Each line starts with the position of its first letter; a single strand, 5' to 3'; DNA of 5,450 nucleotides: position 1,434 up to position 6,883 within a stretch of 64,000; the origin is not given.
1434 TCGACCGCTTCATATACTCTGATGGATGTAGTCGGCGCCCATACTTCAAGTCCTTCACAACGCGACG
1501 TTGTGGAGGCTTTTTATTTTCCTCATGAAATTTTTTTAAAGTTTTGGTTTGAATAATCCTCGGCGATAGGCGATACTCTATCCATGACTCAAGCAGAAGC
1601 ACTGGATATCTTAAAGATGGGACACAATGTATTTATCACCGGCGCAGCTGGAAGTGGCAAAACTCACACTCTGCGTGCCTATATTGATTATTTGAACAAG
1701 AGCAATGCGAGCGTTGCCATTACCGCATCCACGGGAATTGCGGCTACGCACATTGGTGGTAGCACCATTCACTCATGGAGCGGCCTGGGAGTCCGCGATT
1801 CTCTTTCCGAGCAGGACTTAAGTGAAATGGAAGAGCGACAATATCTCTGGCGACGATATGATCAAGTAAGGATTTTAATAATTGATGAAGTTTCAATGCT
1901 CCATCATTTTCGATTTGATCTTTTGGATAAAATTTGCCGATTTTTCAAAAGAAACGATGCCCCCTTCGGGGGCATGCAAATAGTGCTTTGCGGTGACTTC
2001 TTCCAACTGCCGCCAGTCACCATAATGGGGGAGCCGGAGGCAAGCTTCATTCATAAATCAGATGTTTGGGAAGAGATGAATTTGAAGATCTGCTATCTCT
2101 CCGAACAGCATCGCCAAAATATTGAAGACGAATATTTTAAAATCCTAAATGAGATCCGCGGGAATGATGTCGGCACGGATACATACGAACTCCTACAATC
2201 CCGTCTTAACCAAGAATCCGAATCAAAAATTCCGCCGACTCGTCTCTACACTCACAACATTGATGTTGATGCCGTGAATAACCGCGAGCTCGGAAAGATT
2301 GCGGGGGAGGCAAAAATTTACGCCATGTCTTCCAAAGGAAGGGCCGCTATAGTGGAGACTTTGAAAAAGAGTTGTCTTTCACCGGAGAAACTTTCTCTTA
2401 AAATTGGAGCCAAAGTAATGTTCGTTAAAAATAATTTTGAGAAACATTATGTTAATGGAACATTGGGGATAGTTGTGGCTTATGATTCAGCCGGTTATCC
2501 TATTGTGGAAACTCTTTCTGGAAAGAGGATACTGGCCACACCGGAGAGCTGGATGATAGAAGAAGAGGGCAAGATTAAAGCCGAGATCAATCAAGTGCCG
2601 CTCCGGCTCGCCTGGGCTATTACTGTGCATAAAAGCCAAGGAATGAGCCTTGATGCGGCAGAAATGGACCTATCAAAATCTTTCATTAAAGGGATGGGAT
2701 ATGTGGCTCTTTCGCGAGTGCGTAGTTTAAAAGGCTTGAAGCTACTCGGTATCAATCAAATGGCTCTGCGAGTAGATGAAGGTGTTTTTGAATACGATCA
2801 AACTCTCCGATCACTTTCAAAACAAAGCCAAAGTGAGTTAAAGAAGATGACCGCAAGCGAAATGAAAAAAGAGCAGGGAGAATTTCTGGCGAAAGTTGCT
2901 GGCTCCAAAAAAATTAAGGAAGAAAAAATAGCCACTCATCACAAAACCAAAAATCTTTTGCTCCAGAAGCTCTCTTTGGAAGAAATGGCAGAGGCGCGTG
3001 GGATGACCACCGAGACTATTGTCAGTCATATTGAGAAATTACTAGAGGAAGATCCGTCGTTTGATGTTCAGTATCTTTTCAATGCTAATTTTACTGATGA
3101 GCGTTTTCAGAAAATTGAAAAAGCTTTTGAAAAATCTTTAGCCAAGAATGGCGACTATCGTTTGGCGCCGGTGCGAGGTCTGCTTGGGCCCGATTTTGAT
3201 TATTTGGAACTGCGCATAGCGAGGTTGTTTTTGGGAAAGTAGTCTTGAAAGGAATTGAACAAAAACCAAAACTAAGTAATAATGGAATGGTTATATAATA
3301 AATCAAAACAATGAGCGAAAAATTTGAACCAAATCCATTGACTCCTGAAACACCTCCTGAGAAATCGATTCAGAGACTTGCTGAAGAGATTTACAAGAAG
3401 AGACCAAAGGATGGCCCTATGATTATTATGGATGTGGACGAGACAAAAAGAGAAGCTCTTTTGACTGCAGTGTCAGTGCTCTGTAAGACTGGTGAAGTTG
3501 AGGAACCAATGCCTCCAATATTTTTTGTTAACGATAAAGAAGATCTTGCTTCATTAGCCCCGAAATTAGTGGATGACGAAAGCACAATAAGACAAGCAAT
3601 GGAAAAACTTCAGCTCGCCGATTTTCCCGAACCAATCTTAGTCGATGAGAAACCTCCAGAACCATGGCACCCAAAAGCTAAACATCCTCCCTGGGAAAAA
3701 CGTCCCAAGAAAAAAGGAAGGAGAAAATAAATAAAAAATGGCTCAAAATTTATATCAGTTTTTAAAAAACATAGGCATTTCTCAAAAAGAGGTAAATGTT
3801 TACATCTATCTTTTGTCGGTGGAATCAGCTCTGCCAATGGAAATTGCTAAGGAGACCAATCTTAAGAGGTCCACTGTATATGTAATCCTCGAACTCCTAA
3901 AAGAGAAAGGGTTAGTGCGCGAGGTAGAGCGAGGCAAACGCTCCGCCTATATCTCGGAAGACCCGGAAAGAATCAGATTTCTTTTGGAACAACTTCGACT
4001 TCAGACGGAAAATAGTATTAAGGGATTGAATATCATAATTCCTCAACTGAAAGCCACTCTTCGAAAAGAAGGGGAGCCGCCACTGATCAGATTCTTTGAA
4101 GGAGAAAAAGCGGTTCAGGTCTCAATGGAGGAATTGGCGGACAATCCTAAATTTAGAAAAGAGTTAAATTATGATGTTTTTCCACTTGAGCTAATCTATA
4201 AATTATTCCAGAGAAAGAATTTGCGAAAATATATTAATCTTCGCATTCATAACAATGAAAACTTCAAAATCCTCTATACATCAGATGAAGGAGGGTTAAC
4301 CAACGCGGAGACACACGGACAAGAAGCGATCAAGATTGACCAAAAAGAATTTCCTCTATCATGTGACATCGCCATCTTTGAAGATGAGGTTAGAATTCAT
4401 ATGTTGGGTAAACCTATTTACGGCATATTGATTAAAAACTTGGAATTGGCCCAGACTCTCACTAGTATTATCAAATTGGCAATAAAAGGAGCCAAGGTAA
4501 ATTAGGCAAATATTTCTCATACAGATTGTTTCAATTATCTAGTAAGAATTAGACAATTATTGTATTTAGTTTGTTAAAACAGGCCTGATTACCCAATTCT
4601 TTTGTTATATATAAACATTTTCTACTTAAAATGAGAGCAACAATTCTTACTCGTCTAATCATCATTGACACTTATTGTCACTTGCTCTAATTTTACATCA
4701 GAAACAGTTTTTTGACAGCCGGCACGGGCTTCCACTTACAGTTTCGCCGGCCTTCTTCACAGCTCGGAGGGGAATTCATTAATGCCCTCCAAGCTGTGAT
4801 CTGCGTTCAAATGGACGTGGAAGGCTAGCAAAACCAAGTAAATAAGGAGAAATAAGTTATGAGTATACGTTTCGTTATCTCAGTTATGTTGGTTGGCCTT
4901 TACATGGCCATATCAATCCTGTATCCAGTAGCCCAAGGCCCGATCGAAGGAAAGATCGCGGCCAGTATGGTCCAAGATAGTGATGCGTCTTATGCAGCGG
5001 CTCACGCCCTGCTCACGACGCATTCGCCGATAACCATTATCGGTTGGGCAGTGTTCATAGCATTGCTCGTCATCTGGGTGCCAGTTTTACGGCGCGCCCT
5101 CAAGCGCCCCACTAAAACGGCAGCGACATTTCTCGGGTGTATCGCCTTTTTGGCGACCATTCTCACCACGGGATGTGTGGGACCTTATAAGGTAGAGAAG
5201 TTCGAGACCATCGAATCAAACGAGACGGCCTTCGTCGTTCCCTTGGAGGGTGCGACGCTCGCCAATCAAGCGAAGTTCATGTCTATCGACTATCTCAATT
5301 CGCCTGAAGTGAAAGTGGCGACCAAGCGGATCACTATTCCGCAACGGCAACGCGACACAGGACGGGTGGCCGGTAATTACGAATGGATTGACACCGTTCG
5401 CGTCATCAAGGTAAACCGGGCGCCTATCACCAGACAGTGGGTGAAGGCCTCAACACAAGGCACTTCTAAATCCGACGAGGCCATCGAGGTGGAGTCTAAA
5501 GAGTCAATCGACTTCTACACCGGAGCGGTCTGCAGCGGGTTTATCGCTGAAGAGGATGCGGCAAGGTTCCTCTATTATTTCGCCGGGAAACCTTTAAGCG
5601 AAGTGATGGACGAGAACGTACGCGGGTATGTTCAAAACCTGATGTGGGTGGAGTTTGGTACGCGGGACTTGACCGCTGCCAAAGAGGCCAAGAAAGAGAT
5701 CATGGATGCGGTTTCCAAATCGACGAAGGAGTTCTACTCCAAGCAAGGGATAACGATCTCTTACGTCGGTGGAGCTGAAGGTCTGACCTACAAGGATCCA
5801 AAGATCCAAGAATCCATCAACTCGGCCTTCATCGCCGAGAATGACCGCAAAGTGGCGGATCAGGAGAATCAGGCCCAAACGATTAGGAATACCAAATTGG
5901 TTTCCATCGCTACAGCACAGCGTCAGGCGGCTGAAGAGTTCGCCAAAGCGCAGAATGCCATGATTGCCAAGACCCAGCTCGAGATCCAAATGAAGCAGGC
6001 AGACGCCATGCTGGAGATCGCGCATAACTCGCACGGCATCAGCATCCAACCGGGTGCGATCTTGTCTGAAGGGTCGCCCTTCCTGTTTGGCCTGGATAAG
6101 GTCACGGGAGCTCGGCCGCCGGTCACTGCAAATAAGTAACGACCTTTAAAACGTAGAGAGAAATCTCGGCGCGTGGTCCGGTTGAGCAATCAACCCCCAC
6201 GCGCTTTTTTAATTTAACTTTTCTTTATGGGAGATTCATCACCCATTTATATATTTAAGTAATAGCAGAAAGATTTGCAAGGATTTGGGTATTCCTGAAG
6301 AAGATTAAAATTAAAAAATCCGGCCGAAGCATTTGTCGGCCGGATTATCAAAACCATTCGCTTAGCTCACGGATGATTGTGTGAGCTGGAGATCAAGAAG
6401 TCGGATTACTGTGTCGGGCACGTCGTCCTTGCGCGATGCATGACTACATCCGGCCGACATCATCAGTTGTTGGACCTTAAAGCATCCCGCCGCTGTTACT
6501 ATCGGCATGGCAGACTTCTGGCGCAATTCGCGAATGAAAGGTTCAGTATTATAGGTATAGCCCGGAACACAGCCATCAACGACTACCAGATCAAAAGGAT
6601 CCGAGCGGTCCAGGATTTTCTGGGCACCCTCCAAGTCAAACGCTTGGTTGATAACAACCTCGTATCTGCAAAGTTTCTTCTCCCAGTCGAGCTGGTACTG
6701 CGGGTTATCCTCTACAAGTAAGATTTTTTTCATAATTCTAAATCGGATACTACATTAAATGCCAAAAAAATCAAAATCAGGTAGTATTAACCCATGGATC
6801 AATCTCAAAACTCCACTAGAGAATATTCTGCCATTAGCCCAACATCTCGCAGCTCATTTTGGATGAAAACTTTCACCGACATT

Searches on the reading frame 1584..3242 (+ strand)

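Call 100: search_protein_families(library=pfam, proteins=[window:1584-3242:+], max_evalue=0.001)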
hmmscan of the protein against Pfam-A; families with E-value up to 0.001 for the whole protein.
window:1584-3242:+ (552 aa): 12 families
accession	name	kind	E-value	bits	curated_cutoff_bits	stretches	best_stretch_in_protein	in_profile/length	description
PF05970.20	PIF1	-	1.1e-37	130.3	25.9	1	11-181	20-192/223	PIF1-like helicase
PF14493.12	HTH_40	-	8.7e-17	61.6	27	1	451-547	1-89/89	Helix-turn-helix domain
PF13245.12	AAA_19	-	2.6e-14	54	25.1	1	3-145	1-132/134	AAA domain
PF13604.12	AAA_30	-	3.2e-13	50.3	27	1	3-195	6-172/191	AAA domain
PF13401.12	AAA_22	-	3.8e-08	34.1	27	1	16-137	8-122/130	AAA domain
PF21530.3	Pif1_2B_dom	-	4e-07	30.1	23.9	1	258-298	4-45/47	DNA helicase Pif1, 2B domain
PF01443.25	Viral_helicase1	-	9.2e-05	22.8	21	0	17-70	2-55/228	Viral superfamily 1 RNA helicase core domain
PF13191.12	AAA_16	-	0.00011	23.2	32.6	1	13-49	22-60/167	AAA ATPase domain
PF18335.7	SH3_13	-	0.00014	22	41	1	272-302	26-56/65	ATP-dependent RecD-like DNA helicase SH3 domain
PF00437.27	T2SSE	-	0.00019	20.7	24.9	1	14-56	143-186/370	Type II/IV secretion system protein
PF00270.35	DEAD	-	0.00036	20.8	26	0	3-109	4-109/167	DEAD/DEAH box helicase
PF02689.20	Herpes_Helicase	-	0.00043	18.9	27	0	345-387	732-776/808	Helicase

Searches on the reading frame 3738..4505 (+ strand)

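Call 100: search_protein_families(library=pfam, proteins=[window:3738-4505:+], max_evalue=0.001)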
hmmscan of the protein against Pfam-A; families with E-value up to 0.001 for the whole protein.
window:3738-4505:+ (255 aa): 5 families
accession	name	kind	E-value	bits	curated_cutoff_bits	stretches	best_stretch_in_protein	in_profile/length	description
PF01978.25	TrmB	-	1e-12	48.1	25.6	1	9-67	1-59/68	Sugar-specific transcriptional regulator TrmB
PF12802.13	MarR_2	-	0.00011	22.7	27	1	29-68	18-60/61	MarR family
PF13551.12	HTH_29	-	0.00018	21.9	28.1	1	24-68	5-52/64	Winged helix-turn helix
PF03965.22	Penicillinase_R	-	0.00023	22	22.6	1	16-72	3-63/115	Penicillinase repressor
PF09339.16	HTH_IclR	-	0.0007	19.7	22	0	35-62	23-50/52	IclR helix-turn-helix domain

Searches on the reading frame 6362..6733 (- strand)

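Call 16: search_protein_families(library=pfam, proteins=[window:6362-6733:-], max_evalue=0.01)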
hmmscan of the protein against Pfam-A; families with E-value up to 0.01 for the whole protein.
window:6362-6733:- (123 aa): 1 family
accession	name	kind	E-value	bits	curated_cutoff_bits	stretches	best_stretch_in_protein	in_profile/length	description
PF00072.30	Response_reg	-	0.00071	20.2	30.2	1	4-80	1-75/111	Response regulator receiver domain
